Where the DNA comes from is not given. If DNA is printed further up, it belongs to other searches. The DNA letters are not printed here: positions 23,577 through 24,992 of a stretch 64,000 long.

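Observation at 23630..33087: Candidate surface/attachment module: operator-like palindrome, wH-KaiC-like ATPase, 2121-aa beta-helix giant protein, coiled-coil anchor sharing its C-terminal module, and a membrane protein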

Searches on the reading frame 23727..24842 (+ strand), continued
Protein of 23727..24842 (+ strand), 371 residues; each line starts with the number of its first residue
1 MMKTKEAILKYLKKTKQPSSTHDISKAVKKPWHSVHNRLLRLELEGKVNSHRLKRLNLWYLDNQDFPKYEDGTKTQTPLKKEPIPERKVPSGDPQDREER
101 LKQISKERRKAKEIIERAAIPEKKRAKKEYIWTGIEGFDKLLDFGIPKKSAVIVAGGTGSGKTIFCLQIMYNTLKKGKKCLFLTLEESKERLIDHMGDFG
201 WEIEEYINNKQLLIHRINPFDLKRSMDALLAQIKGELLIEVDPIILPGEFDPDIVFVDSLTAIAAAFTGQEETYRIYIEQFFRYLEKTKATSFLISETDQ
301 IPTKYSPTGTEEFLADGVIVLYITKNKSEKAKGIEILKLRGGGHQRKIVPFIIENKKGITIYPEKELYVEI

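Call 20: find_encoding_contigs(protein=P0008, flank=10000, max_places=2)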
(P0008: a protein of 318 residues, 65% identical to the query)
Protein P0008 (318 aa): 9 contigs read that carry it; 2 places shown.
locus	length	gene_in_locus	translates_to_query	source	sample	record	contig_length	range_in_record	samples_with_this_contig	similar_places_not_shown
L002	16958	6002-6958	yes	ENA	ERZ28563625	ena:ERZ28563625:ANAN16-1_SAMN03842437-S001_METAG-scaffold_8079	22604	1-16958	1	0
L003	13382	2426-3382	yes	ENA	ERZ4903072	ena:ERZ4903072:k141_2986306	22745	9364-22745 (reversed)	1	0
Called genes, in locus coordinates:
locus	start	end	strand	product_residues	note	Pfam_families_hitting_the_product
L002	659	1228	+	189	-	-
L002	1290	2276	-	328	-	PF01370:Epimerase, PF02719:Polysacc_synt_2, PF04321:RmlD_sub_bind, PF01073:3Beta_HSD, PF13460:NAD_binding_10 (weak), PF16363:GDP_Man_Dehyd, PF07993:NAD_binding_4 (weak)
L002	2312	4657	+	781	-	PF02359:CDC48_N, PF02933:CDC48_2, PF05496:RuvB_N (weak), PF00004:AAA, PF07724:AAA_2 (weak), PF17862:AAA_lid_3, PF00004:AAA, PF17862:AAA_lid_3, +25 more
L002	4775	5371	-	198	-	PF04955:HupE_UreJ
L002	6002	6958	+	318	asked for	PF13481:AAA_25 (weak), PF03796:DnaB_C (weak), PF06745:ATPase, PF07088:GvpD_P-loop (weak)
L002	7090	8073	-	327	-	PF13354:Beta-lactamase2, PF00144:Beta-lactamase (faint)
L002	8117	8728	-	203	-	-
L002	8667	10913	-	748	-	-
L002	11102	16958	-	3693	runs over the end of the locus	-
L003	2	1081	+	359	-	?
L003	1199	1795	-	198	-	PF04955:HupE_UreJ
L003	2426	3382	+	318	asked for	PF13481:AAA_25 (weak), PF03796:DnaB_C (weak), PF06745:ATPase, PF07088:GvpD_P-loop (weak)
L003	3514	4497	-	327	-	PF13354:Beta-lactamase2, PF00144:Beta-lactamase (faint)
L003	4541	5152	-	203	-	-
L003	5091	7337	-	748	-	-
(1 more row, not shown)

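Call 21: find_encoding_contigs(protein=P0092, flank=10000, max_places=2)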
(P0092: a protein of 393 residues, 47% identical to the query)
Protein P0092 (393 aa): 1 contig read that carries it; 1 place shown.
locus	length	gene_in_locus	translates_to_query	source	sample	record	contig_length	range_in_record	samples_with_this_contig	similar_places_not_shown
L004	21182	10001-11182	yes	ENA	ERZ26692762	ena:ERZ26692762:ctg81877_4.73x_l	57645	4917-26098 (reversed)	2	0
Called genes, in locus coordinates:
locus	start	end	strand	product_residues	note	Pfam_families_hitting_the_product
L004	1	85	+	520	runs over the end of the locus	PF01627:Hpt, PF02895:H-kinase_dim, PF02518:HATPase_c, PF14501:HATPase_c_5 (weak), PF01584:CheW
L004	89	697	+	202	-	PF13690:CheX (faint), PF04509:CheC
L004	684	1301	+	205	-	-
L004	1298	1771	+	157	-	PF03975:CheD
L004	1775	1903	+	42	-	-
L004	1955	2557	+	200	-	-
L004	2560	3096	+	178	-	PF06745:ATPase (weak), PF05763:DUF835 (faint), PF24336:DUF7504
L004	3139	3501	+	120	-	PF00072:Response_reg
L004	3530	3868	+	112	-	PF00072:Response_reg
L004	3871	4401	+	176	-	PF23365:DUF7090 (faint)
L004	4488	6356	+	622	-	PF11271:PorA, PF04392:ABC_sub_bind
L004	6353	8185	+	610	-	PF00672:HAMP, PF00512:HisKA, PF02518:HATPase_c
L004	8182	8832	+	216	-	-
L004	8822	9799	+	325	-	-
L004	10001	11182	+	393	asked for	PF23442:DUF7125 (faint), PF06745:ATPase, PF13481:AAA_25 (weak), PF07088:GvpD_P-loop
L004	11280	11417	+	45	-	-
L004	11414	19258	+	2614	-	-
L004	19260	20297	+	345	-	-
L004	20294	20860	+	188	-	-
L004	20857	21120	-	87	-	-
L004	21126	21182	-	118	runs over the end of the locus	-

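Call 72: search_protein_families(library=pfam, proteins=[L004:11280-11414:+], max_evalue=0.01)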
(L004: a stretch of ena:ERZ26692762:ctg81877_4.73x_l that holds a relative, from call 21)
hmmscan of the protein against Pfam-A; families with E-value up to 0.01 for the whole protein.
L004:11280-11414:+ (45 aa): 1 family
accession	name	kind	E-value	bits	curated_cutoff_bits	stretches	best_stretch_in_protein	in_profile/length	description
PF01402.27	RHH_1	-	0.00042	20.6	20.5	1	4-42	1-38/39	Ribbon-helix-helix protein, copG family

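Call 76: find_encoding_contigs(protein=P0004, flank=3000, max_places=2)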
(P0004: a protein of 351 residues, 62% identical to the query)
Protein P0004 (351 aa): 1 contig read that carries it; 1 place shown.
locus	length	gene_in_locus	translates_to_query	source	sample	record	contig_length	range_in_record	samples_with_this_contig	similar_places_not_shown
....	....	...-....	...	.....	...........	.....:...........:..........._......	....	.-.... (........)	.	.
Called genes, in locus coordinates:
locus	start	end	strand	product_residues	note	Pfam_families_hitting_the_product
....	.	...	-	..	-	?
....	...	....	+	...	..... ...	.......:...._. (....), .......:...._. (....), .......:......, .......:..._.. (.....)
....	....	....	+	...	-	?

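Call 100: search_protein_families(library=padloc, proteins=[window:23727-24842:+], max_evalue=0.001)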
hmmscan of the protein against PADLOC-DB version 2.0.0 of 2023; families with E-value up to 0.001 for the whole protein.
window:23727-24842:+ (371 aa): 2 families
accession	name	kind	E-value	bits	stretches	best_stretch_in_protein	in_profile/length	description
PDLC04140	mad8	-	1.9e-07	28.9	1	142-240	20-114/314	mads_8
PDLC02350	AbiO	-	0.00022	18.1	1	142-210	191-252/468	AbiO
